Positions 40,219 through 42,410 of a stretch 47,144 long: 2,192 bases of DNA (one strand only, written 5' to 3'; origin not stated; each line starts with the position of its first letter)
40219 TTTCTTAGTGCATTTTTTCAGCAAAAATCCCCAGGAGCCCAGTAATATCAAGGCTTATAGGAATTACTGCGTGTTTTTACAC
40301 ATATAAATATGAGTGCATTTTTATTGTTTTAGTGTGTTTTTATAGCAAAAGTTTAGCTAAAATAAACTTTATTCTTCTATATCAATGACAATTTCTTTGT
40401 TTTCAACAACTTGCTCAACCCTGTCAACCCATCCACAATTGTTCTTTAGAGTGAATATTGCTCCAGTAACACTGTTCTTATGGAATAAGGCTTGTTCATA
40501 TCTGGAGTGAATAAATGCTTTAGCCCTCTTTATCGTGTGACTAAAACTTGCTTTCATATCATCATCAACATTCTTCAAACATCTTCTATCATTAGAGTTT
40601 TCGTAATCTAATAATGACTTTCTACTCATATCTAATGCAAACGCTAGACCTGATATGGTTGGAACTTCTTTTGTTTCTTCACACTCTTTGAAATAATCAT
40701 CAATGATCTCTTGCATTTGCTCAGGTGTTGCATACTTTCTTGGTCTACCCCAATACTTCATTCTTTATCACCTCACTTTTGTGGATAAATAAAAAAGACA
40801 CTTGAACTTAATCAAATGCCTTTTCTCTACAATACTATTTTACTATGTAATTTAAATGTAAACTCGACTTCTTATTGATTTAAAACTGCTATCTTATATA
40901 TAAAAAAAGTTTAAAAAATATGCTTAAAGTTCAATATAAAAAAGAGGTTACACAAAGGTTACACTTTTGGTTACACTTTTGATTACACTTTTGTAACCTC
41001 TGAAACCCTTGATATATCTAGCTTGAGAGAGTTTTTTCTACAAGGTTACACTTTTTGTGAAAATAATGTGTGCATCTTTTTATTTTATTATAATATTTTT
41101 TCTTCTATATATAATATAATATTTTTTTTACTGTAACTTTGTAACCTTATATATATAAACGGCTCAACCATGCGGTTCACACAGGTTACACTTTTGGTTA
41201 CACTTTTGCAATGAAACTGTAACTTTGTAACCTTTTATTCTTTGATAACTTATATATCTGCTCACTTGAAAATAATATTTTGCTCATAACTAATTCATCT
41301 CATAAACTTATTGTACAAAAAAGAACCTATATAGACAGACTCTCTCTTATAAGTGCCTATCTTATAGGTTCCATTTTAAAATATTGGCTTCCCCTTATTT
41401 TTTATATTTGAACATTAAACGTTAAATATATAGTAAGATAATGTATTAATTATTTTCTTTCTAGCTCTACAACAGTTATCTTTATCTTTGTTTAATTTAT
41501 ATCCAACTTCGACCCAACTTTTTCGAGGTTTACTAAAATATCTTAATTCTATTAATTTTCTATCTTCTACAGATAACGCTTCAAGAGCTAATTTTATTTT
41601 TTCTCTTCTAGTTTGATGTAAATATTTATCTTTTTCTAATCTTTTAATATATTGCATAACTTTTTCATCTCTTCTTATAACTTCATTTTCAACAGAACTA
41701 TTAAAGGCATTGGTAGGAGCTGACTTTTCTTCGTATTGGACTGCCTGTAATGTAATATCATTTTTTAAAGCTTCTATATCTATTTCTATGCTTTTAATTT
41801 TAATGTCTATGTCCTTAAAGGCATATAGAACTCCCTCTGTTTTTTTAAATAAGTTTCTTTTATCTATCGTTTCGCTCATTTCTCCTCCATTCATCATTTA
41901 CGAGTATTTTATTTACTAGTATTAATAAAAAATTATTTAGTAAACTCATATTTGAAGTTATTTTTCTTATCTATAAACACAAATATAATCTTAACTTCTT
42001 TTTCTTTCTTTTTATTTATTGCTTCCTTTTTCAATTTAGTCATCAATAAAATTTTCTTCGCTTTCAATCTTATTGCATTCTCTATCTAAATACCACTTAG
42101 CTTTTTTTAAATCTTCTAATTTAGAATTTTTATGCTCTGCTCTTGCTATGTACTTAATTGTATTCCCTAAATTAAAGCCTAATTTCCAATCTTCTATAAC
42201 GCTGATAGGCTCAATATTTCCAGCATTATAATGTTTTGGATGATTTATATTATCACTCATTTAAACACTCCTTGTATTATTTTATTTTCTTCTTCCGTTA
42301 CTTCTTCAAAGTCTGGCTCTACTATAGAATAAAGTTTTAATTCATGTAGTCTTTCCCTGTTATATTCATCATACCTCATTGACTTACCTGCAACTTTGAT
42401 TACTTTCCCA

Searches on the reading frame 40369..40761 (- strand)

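Call 15: search_protein_families(library=pfam, max_evalue=0.01, proteins=[window:40369-40761:-])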
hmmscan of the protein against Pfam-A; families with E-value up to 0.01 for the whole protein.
window:40369-40761:- (130 aa): 1 family
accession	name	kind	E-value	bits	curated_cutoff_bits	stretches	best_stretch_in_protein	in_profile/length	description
PF16677.11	GP3_package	-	1.6e-19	70.4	29.4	1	5-114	1-102/105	DNA-packaging protein gp3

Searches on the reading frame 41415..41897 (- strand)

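Call 15: search_protein_families(library=pfam, max_evalue=0.01, proteins=[window:41415-41897:-])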
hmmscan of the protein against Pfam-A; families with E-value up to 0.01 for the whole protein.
window:41415-41897:- (160 aa): 1 family
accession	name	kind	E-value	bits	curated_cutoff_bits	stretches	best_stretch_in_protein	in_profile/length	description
PF05263.17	DUF722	-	0.0084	16.7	29.8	0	85-139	57-113/134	Protein of unknown function (DUF722)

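Call 33: search_protein_families(library=phrogs, max_evalue=0.001, proteins=[window:41415-41897:-])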
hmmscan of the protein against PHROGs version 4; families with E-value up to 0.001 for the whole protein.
window:41415-41897:- (160 aa): 2 families
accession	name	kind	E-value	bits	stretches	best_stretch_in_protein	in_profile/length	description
phrog_36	-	transcription regulation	4.8e-24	86.2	1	8-159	44-189/220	transcriptional regulator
phrog_248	-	transcription regulation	0.00041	21.5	1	40-152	45-132/161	transcriptional activator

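Call 50: search_protein_families(library=ncbifam, max_evalue=0.01, proteins=[window:41415-41897:-])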
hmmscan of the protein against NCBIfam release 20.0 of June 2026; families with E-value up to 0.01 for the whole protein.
window:41415-41897:- (160 aa): 3 families
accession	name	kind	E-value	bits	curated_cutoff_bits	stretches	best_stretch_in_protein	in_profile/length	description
TIGR01636.1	phage_rinA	subfamily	3.5e-08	33.7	31.9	1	29-153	11-128/134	phage transcriptional regulator, RinA family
TIGR02937.1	sigma70-ECF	superfamily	8.2e-06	25.5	42.9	1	68-154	96-162/165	sigma-70 family RNA polymerase sigma factor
NF045770.1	MPN403_MG284_C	domain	0.0076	16.2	37.3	0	99-133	3-37/57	MG284/MPN403 family protein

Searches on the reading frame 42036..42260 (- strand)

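Call 15: search_protein_families(library=pfam, max_evalue=0.01, proteins=[window:42036-42260:-])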
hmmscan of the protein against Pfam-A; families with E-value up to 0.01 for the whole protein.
window:42036-42260:- (74 aa): 1 family
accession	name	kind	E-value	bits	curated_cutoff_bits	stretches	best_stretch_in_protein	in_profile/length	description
PF11753.13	DUF3310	-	3.5e-21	75.4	24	1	5-59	1-60/60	Protein of unknwon function (DUF3310)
